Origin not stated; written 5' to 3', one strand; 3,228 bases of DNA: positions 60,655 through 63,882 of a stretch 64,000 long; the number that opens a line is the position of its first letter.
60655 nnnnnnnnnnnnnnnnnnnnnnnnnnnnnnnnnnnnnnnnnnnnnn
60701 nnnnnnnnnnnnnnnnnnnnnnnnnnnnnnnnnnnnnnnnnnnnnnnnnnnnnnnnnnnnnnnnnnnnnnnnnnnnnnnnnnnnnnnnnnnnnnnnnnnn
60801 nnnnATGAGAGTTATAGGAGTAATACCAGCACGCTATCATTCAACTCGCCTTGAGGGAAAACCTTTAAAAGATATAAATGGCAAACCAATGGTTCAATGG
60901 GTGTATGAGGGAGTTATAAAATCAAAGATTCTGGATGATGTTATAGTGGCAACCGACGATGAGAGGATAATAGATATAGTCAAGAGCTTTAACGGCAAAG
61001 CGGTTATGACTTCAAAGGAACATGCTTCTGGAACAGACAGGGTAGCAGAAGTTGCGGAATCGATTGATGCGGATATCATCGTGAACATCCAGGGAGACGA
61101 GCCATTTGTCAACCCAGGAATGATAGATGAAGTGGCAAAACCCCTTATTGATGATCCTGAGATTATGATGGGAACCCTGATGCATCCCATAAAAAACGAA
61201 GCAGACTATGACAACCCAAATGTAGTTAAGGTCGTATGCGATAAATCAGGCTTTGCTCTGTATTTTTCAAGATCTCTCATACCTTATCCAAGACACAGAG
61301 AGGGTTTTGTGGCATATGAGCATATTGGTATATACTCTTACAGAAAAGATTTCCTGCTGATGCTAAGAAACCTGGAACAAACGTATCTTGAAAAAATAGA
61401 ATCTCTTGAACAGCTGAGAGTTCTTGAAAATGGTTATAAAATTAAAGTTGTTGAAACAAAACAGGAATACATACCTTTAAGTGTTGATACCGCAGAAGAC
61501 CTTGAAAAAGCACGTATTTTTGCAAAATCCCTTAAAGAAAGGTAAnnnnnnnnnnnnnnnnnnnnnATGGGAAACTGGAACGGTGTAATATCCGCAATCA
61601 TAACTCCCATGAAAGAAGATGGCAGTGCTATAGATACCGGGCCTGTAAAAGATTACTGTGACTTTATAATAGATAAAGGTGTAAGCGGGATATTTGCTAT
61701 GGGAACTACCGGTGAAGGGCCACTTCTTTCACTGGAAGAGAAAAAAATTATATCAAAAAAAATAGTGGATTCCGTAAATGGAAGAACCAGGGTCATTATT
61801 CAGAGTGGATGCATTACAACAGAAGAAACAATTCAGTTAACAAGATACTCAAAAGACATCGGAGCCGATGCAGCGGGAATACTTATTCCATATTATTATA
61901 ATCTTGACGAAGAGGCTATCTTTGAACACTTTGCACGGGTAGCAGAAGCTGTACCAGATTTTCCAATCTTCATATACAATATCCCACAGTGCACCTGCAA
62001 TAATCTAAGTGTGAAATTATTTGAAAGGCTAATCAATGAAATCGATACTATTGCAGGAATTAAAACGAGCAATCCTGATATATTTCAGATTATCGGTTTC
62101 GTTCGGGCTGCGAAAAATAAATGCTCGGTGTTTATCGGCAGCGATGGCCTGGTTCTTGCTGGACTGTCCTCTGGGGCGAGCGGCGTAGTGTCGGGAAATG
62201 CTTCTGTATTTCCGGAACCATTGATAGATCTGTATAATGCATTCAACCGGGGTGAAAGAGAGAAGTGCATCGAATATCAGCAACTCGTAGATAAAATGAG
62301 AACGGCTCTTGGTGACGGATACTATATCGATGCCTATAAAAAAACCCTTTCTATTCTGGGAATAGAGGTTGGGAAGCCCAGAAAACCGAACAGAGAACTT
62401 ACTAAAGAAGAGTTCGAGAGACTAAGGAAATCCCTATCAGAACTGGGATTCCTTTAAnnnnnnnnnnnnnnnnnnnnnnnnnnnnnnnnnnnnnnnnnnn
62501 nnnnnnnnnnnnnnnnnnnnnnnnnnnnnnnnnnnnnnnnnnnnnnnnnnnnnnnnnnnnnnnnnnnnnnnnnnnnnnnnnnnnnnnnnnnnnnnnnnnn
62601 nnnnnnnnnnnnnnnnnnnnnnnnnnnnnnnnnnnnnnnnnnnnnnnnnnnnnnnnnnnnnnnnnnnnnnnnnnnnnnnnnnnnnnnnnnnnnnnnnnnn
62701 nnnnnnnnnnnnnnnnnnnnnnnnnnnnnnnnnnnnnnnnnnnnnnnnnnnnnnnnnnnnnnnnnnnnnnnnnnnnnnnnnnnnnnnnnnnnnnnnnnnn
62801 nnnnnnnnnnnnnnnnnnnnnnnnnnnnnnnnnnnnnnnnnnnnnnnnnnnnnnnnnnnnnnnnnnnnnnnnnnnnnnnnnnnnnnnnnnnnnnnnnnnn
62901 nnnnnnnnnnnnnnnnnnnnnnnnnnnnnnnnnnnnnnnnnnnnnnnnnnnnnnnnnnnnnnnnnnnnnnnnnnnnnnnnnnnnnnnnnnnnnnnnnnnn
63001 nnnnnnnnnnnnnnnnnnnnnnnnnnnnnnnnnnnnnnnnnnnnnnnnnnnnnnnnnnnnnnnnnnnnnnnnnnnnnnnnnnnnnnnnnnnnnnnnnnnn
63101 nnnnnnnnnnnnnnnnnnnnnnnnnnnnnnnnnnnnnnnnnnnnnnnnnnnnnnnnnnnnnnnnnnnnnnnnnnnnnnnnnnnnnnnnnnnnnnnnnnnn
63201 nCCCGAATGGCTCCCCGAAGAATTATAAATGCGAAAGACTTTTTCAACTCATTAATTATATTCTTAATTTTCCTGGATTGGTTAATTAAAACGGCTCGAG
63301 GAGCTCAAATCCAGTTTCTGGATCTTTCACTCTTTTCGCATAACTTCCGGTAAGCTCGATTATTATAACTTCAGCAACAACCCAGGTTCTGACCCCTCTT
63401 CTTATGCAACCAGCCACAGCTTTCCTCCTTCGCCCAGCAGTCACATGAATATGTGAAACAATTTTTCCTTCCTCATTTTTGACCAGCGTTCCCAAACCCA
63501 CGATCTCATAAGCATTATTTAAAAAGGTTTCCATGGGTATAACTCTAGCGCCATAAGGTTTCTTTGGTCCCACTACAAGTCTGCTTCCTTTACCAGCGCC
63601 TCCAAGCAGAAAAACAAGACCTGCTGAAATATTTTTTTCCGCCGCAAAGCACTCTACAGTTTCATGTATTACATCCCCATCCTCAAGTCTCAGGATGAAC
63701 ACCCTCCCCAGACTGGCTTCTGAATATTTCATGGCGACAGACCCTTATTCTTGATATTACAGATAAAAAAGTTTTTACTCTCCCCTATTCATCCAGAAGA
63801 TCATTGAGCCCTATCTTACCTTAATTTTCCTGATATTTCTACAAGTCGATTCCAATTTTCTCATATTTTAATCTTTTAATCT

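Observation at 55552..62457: IclR-TRAP operon with KdsB plus an aldolase: putative KDO (ulosonate) scavenging pathway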

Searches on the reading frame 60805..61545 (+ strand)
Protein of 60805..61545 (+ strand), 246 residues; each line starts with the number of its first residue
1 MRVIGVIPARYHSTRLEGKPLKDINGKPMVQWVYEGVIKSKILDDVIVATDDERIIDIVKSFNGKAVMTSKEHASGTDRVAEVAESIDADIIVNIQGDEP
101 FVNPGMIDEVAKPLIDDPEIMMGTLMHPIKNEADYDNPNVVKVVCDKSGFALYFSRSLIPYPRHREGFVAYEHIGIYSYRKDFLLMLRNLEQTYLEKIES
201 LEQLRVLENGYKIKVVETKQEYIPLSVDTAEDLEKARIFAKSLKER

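Call 3: search_protein_families(library=pfam, proteins=[window:60805-61545:+], max_evalue=0.01)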
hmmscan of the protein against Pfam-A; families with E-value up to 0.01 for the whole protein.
window:60805-61545:+ (246 aa): 2 families
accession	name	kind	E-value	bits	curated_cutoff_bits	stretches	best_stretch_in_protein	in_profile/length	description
PF02348.25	CTP_transf_3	-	7.7e-62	209.4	22.6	1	4-213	1-217/217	Cytidylyltransferase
PF12804.13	NTP_transf_3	-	1.7e-06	28.7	27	1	13-115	9-112/160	MobA-like NTP transferase domain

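Call 4: search_protein_families(library=ncbifam, proteins=[window:60805-61545:+], max_evalue=0.01)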
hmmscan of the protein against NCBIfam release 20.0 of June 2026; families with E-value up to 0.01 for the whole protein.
window:60805-61545:+ (246 aa): 15 families
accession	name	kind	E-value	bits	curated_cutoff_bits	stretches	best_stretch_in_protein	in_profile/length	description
NF003952.0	PRK05450.1-5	subfamily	2.2e-97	325.1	193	1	1-241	1-246/250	3-deoxy-manno-octulosonate cytidylyltransferase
NF009905.0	PRK13368.1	subfamily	4.4e-91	304.5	255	1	1-239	1-237/243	3-deoxy-manno-octulosonate cytidylyltransferase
NF003950.0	PRK05450.1-3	subfamily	2.2e-80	269.6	234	1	1-235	1-237/248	3-deoxy-manno-octulosonate cytidylyltransferase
TIGR00466.1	kdsB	equivalog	3.9e-72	242.5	155.2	1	4-234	4-241/241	3-deoxy-manno-octulosonate cytidylyltransferase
NF003948.0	PRK05450.1-1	equivalog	7.7e-70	234.9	281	1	2-242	5-245/248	3-deoxy-manno-octulosonate cytidylyltransferase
TIGR03584.1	PseF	equivalog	1e-12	48.2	205.7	1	4-78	1-74/222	pseudaminic acid cytidylyltransferase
NF010933.0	PRK14353.1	equivalog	5.5e-06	25.3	505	1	13-122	16-132/453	bifunctional UDP-N-acetylglucosamine diphosphorylase/glucosamine-1-phosphate N-acetyltransferase GlmU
NF001457.0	PRK00317.1-3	equivalog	0.00011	21.7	164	1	13-120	12-119/200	molybdenum cofactor guanylyltransferase MobA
TIGR01173.1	glmU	equivalog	0.00043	19.3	366.85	1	18-112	19-115/452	bifunctional UDP-N-acetylglucosamine diphosphorylase/glucosamine-1-phosphate N-acetyltransferase GlmU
TIGR03310.1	matur_MocA_YgfJ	equivalog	0.00063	19.8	186.45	0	6-113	3-114/188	molybdenum cofactor cytidylyltransferase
NF010934.1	PRK14354.1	equivalog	0.00082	18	450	1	19-111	19-112/447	bifunctional UDP-N-acetylglucosamine diphosphorylase/glucosamine-1-phosphate N-acetyltransferase GlmU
TIGR00453.1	ispD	equivalog_domain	0.002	17.6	181.3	0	7-116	4-119/219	2-C-methyl-D-erythritol 4-phosphate cytidylyltransferase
TIGR03552.1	F420_cofC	equivalog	0.0024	17.5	105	0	29-112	32-115/196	2-phospho-L-lactate guanylyltransferase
NF045495.1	AdoCbiPCobY_Meth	equivalog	0.0026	17.3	250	1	12-53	10-53/195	adenosylcobinamide-phosphate guanylyltransferase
NF010932.0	PRK14352.1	equivalog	0.0029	16.3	611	1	18-110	25-122/488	bifunctional UDP-N-acetylglucosamine diphosphorylase/glucosamine-1-phosphate N-acetyltransferase GlmU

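Call 9: find_encoding_contigs(protein=window:60805-61545:+, flank=10000, max_places=6)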
Protein window:60805-61545:+ (246 aa): 10 contigs read that carry it; 6 places shown.
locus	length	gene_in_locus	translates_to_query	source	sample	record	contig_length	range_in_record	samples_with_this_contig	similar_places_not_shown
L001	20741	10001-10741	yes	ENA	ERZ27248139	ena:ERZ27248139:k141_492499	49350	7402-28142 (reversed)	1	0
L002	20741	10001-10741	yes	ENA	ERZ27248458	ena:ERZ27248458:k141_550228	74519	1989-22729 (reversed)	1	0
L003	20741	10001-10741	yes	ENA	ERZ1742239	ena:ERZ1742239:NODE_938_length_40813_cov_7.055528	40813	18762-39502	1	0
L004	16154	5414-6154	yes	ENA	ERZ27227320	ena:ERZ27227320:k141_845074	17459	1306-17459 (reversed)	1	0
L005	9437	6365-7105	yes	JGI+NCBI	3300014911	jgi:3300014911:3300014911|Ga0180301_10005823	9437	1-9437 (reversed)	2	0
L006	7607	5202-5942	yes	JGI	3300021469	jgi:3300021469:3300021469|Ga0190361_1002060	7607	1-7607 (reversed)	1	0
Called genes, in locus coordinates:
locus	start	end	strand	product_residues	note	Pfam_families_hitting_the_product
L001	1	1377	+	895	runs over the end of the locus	PF00330:Aconitase, PF00694:Aconitase_C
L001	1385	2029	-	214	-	PF13238:AAA_18, PF00406:ADK, PF13207:AAA_17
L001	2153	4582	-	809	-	PF01343:Peptidase_S49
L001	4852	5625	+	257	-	PF01047:MarR (faint), PF01978:TrmB (faint), PF09339:HTH_IclR, PF13412:HTH_24 (weak), PF01614:IclR_C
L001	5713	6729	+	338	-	PF03480:DctP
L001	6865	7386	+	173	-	PF04290:DctQ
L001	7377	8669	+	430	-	PF06808:DctM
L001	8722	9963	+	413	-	-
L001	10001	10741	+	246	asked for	PF02348:CTP_transf_3, PF12804:NTP_transf_3 (weak)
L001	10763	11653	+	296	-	PF00701:DHDPS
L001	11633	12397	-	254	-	-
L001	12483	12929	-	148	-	PF03479:PCC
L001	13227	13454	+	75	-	PF11146:DUF2905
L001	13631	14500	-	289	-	PF02698:DUF218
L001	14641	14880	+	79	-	-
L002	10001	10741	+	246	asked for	PF02348:CTP_transf_3, PF12804:NTP_transf_3 (weak)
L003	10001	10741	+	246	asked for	PF02348:CTP_transf_3, PF12804:NTP_transf_3 (weak)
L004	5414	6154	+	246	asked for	PF02348:CTP_transf_3, PF12804:NTP_transf_3 (weak)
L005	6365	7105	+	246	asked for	PF02348:CTP_transf_3, PF12804:NTP_transf_3 (weak)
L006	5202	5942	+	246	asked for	PF02348:CTP_transf_3, PF12804:NTP_transf_3 (weak)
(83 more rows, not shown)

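Call 33: search_solved_structures(query=window:60805-61545:+, max_evalue=1e-10, show_alignments=3)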
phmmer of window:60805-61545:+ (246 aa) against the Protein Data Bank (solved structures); distinct sequences matched with E-value up to 1e-10: 13.
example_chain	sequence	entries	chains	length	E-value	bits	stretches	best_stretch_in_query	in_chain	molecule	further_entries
3oam_A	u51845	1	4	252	1.5e-61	210.9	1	5-238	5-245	3-deoxy-manno-octulosonate cytidylyltransferase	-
1gq9_A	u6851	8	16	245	3.7e-59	203.1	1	3-243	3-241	3-DEOXY-MANNO-OCTULOSONATE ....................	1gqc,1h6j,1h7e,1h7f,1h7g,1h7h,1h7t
3duv_A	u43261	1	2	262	1.9e-56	194.3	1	5-239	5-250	3-deoxy-manno-octulosonate cytidylyltransferase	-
1vh3_A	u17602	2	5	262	3.4e-56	193.4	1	5-239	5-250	3-deoxy-manno-octulosonate cytidylyltransferase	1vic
4xwi_A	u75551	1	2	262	6.8e-55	189.2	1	6-237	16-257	3-deoxy-manno-octulosonate cytidylyltransferase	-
4fcu_A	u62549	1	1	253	4.7e-53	183.2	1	6-236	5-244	3-deoxy-manno-octulosonate cytidylyltransferase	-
3pol_A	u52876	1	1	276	6.3e-53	182.8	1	6-236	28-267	3-deoxy-manno-octulosonate cytidylyltransferase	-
1vh1_A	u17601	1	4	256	7e-53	182.6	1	3-238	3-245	3-deoxy-manno-octulosonate cytidylyltransferase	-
3k8d_A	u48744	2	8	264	1e-52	182.1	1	3-238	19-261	3-deoxy-manno-octulosonate cytidylyltransferase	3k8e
2y6p_A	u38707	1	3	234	3e-52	180.6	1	2-235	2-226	3-DEOXY-MANNO-OCTULOSONATE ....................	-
3jtj_A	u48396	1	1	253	5.2e-52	179.8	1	2-238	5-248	3-deoxy-manno-octulosonate cytidylyltransferase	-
8ees_A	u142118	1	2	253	1.2e-51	178.5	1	6-238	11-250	3-deoxy-manno-octulosonate cytidylyltransferase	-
3tqd_A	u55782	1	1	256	1.8e-50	174.7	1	6-239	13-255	3-deoxy-manno-octulosonate cytidylyltransferase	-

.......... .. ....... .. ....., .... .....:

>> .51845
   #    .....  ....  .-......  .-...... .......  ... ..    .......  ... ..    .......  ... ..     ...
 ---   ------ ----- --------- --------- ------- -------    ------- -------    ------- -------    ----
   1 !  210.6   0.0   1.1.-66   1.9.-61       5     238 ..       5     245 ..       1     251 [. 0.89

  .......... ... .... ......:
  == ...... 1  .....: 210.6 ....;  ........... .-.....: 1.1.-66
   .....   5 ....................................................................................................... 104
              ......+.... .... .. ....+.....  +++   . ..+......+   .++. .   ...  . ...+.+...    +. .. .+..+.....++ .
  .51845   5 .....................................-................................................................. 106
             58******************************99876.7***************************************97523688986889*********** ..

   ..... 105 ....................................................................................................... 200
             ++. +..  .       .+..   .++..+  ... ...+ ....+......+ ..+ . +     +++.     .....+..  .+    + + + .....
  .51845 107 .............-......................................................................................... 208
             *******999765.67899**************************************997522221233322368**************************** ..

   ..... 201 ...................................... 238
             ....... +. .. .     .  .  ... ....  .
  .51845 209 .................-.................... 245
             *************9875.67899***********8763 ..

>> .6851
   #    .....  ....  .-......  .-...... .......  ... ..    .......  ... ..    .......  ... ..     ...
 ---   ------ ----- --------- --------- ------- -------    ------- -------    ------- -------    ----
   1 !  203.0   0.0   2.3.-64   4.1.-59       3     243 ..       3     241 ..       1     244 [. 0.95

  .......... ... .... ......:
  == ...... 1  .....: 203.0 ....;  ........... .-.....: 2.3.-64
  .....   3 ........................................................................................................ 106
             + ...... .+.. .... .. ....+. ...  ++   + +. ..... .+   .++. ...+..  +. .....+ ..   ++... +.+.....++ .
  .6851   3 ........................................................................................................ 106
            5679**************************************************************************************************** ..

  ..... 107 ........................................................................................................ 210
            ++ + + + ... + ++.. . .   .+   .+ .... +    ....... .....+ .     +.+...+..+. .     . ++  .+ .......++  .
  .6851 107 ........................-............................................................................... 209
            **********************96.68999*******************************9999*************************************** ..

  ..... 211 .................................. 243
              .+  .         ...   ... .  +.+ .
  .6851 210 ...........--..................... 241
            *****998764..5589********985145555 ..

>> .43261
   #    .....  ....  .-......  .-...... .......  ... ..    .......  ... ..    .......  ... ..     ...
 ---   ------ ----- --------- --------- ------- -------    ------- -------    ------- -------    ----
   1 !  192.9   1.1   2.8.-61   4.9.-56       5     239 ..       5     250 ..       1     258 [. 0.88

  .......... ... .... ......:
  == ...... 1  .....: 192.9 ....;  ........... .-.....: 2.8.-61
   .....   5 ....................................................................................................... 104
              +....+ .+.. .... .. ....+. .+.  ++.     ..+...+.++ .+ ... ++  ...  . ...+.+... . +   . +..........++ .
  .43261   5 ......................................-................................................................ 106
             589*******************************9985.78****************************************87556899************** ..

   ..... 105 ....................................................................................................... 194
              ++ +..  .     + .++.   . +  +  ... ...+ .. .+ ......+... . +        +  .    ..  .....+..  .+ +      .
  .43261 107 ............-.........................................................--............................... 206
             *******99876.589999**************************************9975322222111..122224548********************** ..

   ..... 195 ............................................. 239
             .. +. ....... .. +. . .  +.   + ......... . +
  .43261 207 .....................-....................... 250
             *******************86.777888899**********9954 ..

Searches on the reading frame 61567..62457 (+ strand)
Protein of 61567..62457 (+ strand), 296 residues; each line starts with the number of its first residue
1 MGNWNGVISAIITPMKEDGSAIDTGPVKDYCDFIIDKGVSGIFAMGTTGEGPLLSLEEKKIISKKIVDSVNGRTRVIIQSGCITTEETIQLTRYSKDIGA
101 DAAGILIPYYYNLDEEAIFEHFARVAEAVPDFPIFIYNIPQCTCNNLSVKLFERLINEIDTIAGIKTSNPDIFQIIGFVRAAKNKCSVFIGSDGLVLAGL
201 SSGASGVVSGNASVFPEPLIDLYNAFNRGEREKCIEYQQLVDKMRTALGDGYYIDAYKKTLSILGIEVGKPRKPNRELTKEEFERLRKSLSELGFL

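Call 3: search_protein_families(library=pfam, proteins=[window:61567-62457:+], max_evalue=0.01)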
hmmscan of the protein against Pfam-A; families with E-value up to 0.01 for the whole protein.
window:61567-62457:+ (296 aa): 1 family
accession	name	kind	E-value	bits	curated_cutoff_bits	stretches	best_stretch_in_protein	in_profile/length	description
PF00701.28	DHDPS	-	2.4e-60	204.2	22.1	1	5-292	3-288/289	Dihydrodipicolinate synthetase family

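Call 4: search_protein_families(library=ncbifam, proteins=[window:61567-62457:+], max_evalue=0.01)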
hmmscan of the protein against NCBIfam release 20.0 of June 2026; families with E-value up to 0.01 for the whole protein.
window:61567-62457:+ (296 aa): 7 families
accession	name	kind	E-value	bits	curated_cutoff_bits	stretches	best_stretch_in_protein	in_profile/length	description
TIGR02313.1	HpaI-NOT-DapA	exception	6.1e-51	172.9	396.7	1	5-294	2-290/294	2,4-dihydroxyhept-2-ene-1,7-dioic acid aldolase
TIGR00674.1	dapA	equivalog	6.5e-51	172.9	206.15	1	6-292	1-285/286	4-hydroxy-tetrahydrodipicolinate synthase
NF040954.1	Arch_KDGaldase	equivalog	4.6e-49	167.3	390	1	7-292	3-280/288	bifunctional 2-dehydro-3-deoxy-phosphogluconate/2-dehydro-3-deoxy-6-phosphogalactonate aldolase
NF003164.0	PRK04147.1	equivalog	4e-44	151.1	281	1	3-288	3-285/294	N-acetylneuraminate lyase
TIGR00683.1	nanA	equivalog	2.9e-34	118.7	382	1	5-280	2-275/293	N-acetylneuraminate lyase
NF002958.0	PRK03620.1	subfamily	4.8e-23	81.4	278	1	5-291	12-297/307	5-dehydro-4-deoxyglucarate dehydratase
TIGR03249.1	KdgD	equivalog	6e-20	71.5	373.95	1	5-290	10-295/299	5-dehydro-4-deoxyglucarate dehydratase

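Call 34: search_solved_structures(query=window:61567-62457:+, max_evalue=1e-20)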
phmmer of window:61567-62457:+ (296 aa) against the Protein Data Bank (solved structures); distinct sequences matched with E-value up to 1e-20: 126 (the best 60 are shown).
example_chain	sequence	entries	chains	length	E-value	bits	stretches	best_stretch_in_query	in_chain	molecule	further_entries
2yxg_A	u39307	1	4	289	1e-49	172.9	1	5-295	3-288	Dihydrodipicolinate synthase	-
3hij_A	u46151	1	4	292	8.8e-41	143.5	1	5-287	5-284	Dihydrodipicolinate synthase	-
1xky_A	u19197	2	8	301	9.8e-41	143.4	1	5-287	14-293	dihydrodipicolinate synthase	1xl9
2ehh_A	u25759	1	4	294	4.8e-40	141.1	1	5-290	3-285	Dihydrodipicolinate synthase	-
5ktl_A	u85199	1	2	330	2.5e-37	132.2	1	2-292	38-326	4-hydroxy-tetrahydrodipicolinate synthase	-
3pud_A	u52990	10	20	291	5e-35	124.6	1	6-224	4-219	Dihydrodipicolinate synthase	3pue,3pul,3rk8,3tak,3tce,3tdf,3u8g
3pb2_A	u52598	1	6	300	5.6e-34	121.2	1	5-296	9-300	Dihydrodipicolinate synthase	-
1o5k_A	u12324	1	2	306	6.1e-34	121.1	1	5-296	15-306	4-hydroxy-tetrahydrodipicolinate synthase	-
6t3t_B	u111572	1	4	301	1e-32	117.1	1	6-291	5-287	4-hydroxy-tetrahydrodipicolinate synthase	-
2r91_A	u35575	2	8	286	1.1e-32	117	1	11-290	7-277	2-Keto-3-deoxy-(6-phospho-)gluconate aldolase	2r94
3pb0_A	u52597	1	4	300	2.2e-32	116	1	5-296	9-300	Dihydrodipicolinate synthase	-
6rab_A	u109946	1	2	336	3.1e-32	115.5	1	4-289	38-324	Putative N-acetylneuraminate lyase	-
3cpr_A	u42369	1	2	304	5.3e-32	114.7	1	9-295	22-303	Dihydrodipicolinate synthetase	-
4n4p_A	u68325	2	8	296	1.5e-31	113.2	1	4-285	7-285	Acylneuraminate lyase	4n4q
6mqh_A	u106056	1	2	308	1.7e-31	113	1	6-237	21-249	4-hydroxy-tetrahydrodipicolinate synthase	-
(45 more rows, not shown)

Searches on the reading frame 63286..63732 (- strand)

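Call 3: search_protein_families(library=pfam, proteins=[window:63286-63732:-], max_evalue=0.01)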
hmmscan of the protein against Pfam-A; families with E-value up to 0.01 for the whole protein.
window:63286-63732:- (148 aa): 1 family
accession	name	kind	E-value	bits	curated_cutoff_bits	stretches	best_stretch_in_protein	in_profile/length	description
PF03479.20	PCC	-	4.5e-22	79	25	1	10-128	1-116/117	Plants and Prokaryotes Conserved (PCC) domain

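Call 4: search_protein_families(library=ncbifam, proteins=[window:63286-63732:-], max_evalue=0.01)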
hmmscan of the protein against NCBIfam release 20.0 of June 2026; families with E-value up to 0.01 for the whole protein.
window:63286-63732:- (148 aa): 0 families
